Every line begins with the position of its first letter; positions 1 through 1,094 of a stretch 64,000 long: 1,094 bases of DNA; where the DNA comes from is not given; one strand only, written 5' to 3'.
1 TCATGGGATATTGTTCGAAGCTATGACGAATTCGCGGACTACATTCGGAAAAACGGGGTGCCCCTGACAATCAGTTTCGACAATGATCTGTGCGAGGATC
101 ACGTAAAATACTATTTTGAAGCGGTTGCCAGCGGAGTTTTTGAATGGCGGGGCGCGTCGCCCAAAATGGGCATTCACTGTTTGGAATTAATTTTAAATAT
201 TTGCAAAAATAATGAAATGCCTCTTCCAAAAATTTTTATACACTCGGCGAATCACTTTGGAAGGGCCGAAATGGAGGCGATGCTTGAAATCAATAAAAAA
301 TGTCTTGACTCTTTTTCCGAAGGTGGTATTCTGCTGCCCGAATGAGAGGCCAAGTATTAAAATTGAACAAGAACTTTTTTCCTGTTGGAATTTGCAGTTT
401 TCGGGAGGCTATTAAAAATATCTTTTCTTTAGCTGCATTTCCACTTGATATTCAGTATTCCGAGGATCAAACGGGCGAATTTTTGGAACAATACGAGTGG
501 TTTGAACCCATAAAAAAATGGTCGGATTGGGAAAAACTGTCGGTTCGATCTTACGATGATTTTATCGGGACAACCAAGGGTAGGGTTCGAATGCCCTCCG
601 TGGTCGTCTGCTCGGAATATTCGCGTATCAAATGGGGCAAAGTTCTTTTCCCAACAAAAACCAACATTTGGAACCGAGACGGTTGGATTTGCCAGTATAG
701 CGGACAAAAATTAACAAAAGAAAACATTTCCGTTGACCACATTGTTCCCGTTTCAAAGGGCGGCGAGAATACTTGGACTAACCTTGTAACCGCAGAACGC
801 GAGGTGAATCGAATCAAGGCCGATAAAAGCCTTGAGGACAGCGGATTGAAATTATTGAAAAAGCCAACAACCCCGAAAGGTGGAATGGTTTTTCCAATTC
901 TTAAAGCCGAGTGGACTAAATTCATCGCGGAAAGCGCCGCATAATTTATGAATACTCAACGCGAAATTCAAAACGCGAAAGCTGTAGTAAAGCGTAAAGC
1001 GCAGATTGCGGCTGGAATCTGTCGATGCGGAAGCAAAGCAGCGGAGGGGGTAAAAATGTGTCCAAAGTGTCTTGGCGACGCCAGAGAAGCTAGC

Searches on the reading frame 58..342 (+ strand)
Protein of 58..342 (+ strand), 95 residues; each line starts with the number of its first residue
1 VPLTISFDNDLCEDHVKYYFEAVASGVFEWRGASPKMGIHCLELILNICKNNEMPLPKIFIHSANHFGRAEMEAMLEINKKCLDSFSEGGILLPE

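Call 44: search_protein_families(library=pfam, alignment_id=A1, max_evalue=0.0001)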
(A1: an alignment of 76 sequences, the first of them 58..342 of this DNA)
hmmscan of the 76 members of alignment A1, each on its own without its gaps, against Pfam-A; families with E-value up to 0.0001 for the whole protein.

A. member 1, window:58-342:+ (95 aa): 1 family
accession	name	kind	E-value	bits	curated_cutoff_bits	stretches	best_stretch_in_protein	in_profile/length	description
PF20274.4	cREC_REC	-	3.8e-06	27.9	27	1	4-77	35-87/88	Cyclic-phosphate processing Receiver domain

B. families by the number of members that match (of 76 scanned): 31 families (the first 25 are shown)
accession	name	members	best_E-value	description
PF01844.29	HNH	2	8.5e-07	HNH endonuclease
PF23940.1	DUF7275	1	4.6e-44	Domain of unknown function (DUF7275)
PF09424.15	YqeY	1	1.9e-38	Yqey-like protein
PF08719.17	NADAR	1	4.6e-38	NADAR domain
PF02441.25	Flavoprotein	1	8e-31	Flavoprotein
PF01555.25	N6_N4_Mtase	1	4.5e-30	DNA methylase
PF09414.15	RNA_ligase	1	7.3e-28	RNA ligase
PF15891.11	Nuc_deoxyri_tr2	1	1.6e-24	Nucleoside 2-deoxyribosyltransferase like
PF04127.22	DFP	1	1.5e-23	DNA/pantothenate metabolism flavoprotein C-terminal domain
PF00520.37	Ion_trans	1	9.9e-23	Ion transport protein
PF00300.27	His_Phos_1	1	3.2e-21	Histidine phosphatase superfamily (branch 1)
PF24043.1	DUF7352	1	1.5e-18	Domain of unknown function (DUF7352)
PF02511.20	Thy1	1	5e-13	Thymidylate synthase complementing protein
PF07885.22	Ion_trans_2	1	4.5e-12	Ion channel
PF14216.11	DUF4326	1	1.7e-10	Domain of unknown function (DUF4326)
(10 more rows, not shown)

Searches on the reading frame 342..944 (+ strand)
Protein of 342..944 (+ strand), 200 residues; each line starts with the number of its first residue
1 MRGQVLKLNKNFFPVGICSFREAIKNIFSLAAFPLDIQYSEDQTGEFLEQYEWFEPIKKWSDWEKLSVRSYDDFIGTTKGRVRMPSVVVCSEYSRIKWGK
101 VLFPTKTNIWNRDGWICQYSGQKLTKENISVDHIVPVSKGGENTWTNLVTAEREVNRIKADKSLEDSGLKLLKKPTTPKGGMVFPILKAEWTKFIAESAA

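Call 121: find_encoding_contigs(protein=window:342-944:+, flank=10000, max_places=3)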
Protein window:342-944:+ (200 aa): 4 contigs read that carry it; 3 places shown.
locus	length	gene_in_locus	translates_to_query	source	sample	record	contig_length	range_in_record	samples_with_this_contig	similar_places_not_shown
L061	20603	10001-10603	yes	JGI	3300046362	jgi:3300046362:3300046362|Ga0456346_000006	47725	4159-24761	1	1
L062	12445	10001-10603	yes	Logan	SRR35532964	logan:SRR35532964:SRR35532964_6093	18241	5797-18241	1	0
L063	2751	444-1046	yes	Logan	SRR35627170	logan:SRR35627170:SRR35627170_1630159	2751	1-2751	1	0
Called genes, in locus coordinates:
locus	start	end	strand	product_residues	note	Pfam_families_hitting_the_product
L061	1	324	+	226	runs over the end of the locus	PF01743:PolyA_pol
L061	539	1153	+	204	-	-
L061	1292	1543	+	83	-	-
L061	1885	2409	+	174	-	PF13392:HNH_3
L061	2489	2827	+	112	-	-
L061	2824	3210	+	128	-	-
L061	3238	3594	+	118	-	-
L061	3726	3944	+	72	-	-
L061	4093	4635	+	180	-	PF14279:HNH_5 (faint)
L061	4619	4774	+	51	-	-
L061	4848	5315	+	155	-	PF13671:AAA_33 (faint)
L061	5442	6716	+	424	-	PF02689:Herpes_Helicase (faint), PF05970:PIF1, PF13245:AAA_19, PF13401:AAA_22 (weak), PF13604:AAA_30, PF21530:Pif1_2B_dom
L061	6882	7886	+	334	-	PF00268:Ribonuc_red_sm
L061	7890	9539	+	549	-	PF02867:Ribonuc_red_lgC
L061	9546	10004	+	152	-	PF20274:cREC_REC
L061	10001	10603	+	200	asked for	PF01844:HNH (weak), PF13395:HNH_4, PF14279:HNH_5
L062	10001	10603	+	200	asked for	PF01844:HNH (weak), PF13395:HNH_4, PF14279:HNH_5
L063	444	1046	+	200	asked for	PF01844:HNH (weak), PF13395:HNH_4, PF14279:HNH_5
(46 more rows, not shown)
